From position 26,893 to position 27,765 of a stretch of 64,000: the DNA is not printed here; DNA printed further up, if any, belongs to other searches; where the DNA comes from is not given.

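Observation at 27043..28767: AT-rich two-gene insertion after dnaK: SIR2_2-family protein plus unknown 190-aa partner (candidate defence module)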

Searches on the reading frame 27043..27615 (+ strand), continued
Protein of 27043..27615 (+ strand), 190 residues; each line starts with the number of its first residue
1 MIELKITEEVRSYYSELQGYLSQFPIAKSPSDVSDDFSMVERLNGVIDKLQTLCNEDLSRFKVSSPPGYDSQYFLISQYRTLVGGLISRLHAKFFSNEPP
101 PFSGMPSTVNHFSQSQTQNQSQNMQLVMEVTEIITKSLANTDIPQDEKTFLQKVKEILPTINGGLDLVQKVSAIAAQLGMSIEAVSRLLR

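Call 90: search_protein_families(library=pfam, proteins=[L107:2596-5004:+, L107:5610-7319:+, L094:4177-5001:+, L111:3870-4973:+, L143:836-1804:+, L132:2852-3721:+, L132:4330-5085:+, L120:415-1617:+, L074:5269-6447:+, L103:5688-7133:+], max_evalue=0.00001)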
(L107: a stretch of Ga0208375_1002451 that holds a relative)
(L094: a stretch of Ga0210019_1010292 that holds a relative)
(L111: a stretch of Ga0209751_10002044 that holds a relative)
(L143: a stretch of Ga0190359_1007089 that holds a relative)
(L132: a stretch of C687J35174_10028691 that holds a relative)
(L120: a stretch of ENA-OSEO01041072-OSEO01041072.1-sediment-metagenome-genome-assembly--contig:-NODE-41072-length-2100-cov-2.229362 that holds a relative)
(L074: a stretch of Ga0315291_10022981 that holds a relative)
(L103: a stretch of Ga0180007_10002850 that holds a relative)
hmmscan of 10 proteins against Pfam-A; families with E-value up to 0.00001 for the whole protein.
L107:2596-5004:+ (802 aa): 3 families
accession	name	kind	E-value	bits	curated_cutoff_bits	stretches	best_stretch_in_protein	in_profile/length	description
PF02384.22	N6_Mtase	-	4.3e-55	187.7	20.4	1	134-449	4-306/311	N-6 DNA Methylase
PF01420.25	Methylase_S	-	3.8e-31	109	22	2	454-601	2-158/168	Type I restriction modification DNA specificity domain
PF07669.17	Eco57I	-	1.3e-06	29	25.3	1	253-333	69-156/171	Eco57I restriction-modification methylase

L107:5610-7319:+ (569 aa): 1 family
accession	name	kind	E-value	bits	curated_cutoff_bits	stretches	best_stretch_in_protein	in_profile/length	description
PF03235.19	GmrSD_N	-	1.4e-30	107.4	33.2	1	9-256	2-197/199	GmrSD restriction endonuclease, N-terminal domain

L094:4177-5001:+ (274 aa): 0 families

L111:3870-4973:+ (367 aa): 2 families
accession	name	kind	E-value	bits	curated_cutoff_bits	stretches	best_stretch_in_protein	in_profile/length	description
PF04471.18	Mrr_cat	-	1.1e-33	116.3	21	1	250-358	1-113/115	Restriction endonuclease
PF22722.2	NA-iREase1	-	9.1e-15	55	27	1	261-351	4-99/106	NACHT-associated inactive Restriction Endonuclease 1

L143:836-1804:+ (322 aa): 1 family
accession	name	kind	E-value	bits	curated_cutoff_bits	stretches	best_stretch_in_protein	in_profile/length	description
PF01435.24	Peptidase_M48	-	1.3e-12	48.3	20.3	1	68-268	45-181/186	Peptidase family M48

L132:2852-3721:+ (289 aa): 1 family
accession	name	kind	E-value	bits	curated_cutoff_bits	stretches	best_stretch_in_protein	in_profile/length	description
PF18899.5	DUF5655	-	1.5e-08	35.1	24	1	188-288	9-109/109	Domain of unknown function (DUF5655)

L132:4330-5085:+ (251 aa): 0 families

L120:415-1617:+ (400 aa): 2 families
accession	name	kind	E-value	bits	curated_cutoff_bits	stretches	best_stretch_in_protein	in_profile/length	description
PF01609.27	DDE_Tnp_1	-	1.1e-30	107.3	23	1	134-344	5-200/200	Transposase DDE domain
PF14294.11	DUF4372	-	8.8e-25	87.1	25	1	17-90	1-74/74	Domain of unknown function (DUF4372)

L074:5269-6447:+ (392 aa): 1 family
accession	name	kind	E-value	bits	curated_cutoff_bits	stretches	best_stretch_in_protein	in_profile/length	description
PF13676.11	TIR_2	-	2.2e-13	51.2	28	1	148-239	1-92/122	TIR domain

L103:5688-7133:+ (481 aa): 16 families
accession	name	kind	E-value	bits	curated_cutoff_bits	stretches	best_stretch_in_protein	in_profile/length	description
PF00005.33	ABC_tran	-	5.8e-18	66.3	25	1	222-427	2-135/137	ABC transporter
PF13555.12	AAA_29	-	7.3e-12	45.3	27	0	216-256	7-47/61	P-loop containing region of AAA domain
PF13401.12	AAA_22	-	1.6e-09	38.6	27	0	34-137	5-80/130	AAA domain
PF02463.25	SMC_N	-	7.8e-08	32.4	40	0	14-69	5-59/220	RecF/RecN/SMC N terminal domain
PF13191.12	AAA_16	-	2.8e-07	31.6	32.6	0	35-56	25-46/167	AAA ATPase domain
PF25199.1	nSTAND_NTPase5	-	3.3e-07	30.7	34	0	34-148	41-134/145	Novel STAND NTPase 5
PF03193.22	RsgA_GTPase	-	3.8e-07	30.5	30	0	14-59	87-131/174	RsgA GTPase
PF13173.12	AAA_14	-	6.4e-07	29.9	27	0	35-115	3-70/129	AAA domain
PF20720.3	nSTAND3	-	7e-07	29.5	27.2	0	33-71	16-52/155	Novel STAND NTPase 3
PF20703.3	nSTAND1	-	2e-06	28.2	27.1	0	34-121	33-131/379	Novel STAND NTPase 1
PF05729.18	NACHT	-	3.4e-06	27.4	26.7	0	36-57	2-23/167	NACHT domain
PF02492.25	cobW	-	4.4e-06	26.8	20.7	0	37-64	3-30/180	CobW/HypB/UreG, nucleotide-binding domain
PF00931.28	NB-ARC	-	7.1e-06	25.9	23.5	0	34-65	19-50/248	NB-ARC domain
PF03266.21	NTPase_1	-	7.6e-06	26.3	23.9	0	234-270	2-39/168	NTPase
PF13245.12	AAA_19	-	8.2e-06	26.5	25.1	0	232-275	12-55/134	AAA domain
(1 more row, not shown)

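Call 93: find_encoding_contigs(protein=P0145, flank=5000, max_places=1)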
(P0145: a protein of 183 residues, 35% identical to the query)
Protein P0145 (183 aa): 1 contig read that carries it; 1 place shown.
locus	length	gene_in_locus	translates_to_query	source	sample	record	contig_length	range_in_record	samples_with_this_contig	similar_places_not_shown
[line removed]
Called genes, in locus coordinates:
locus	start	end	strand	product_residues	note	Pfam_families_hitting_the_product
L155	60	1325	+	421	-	PF21543:CvfB_2nd (faint), PF21710:Spt6_S1 (faint), PF00575:S1 (weak), PF24685:OB_RRP5_4th (faint), PF00575:S1, PF23459:S1_RRP5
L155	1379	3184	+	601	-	PF06480:FtsH_ext, PF00004:AAA, PF07728:AAA_5 (weak), PF17862:AAA_lid_3, PF01434:Peptidase_M41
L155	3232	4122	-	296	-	PF02899:Phage_int_SAM_1 (weak), PF13495:Phage_int_SAM_4, PF00589:Phage_integrase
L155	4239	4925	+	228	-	-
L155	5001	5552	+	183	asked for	-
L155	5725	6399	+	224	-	-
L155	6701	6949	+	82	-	-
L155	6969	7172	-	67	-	-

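Call 94: find_encoding_contigs(protein=P0152, flank=5000, max_places=1)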
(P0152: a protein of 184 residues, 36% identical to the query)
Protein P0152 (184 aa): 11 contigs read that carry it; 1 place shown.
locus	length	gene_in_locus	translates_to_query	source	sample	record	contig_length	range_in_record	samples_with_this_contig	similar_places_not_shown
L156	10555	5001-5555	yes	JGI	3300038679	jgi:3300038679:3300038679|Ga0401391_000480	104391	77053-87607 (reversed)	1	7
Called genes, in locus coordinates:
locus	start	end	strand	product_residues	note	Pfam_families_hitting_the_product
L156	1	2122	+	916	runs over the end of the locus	PF04313:HSDR_N (faint), PF00270:DEAD, PF04851:ResIII, PF18766:SWI2_SNF2, PF00271:Helicase_C (weak), PF08463:EcoEI_R_C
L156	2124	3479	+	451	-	PF01420:Methylase_S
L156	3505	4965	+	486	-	PF12161:HsdM_N, PF02384:N6_Mtase, PF01170:UPF0020 (weak), PF07669:Eco57I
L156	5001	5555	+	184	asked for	-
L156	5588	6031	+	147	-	-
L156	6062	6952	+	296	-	PF14338:Mrr_N, PF04471:Mrr_cat, PF22722:NA-iREase1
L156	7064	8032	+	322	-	-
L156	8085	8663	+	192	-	PF09195:Endonuc-BglII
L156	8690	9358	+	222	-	-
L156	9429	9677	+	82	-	-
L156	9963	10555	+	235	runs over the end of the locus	PF02498:Bro-N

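Call 95: find_encoding_contigs(protein=P0141, flank=5000, max_places=1)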
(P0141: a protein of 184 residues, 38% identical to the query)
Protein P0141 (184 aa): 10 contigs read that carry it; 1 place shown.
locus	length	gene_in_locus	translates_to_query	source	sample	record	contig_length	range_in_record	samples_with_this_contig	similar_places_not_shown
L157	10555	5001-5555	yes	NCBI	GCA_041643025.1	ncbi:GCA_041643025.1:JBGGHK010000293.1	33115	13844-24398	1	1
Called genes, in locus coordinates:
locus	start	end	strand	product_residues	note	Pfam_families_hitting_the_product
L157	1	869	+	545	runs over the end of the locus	PF03485:Arg_tRNA_synt_N, PF00750:tRNA-synt_1d (weak), PF05746:DALR_1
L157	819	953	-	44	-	-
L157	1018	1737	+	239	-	PF00376:MerR, PF12728:HTH_17, PF13411:MerR_1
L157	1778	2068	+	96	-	-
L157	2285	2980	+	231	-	PF20582:UPF0758_N, PF04002:RadC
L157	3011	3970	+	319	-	PF01555:N6_N4_Mtase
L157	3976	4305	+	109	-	-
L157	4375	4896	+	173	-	-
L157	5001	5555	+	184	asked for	-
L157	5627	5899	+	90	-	-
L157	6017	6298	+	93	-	-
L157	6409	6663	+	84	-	-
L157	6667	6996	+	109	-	PF01541:GIY-YIG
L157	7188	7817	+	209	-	-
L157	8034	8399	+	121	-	-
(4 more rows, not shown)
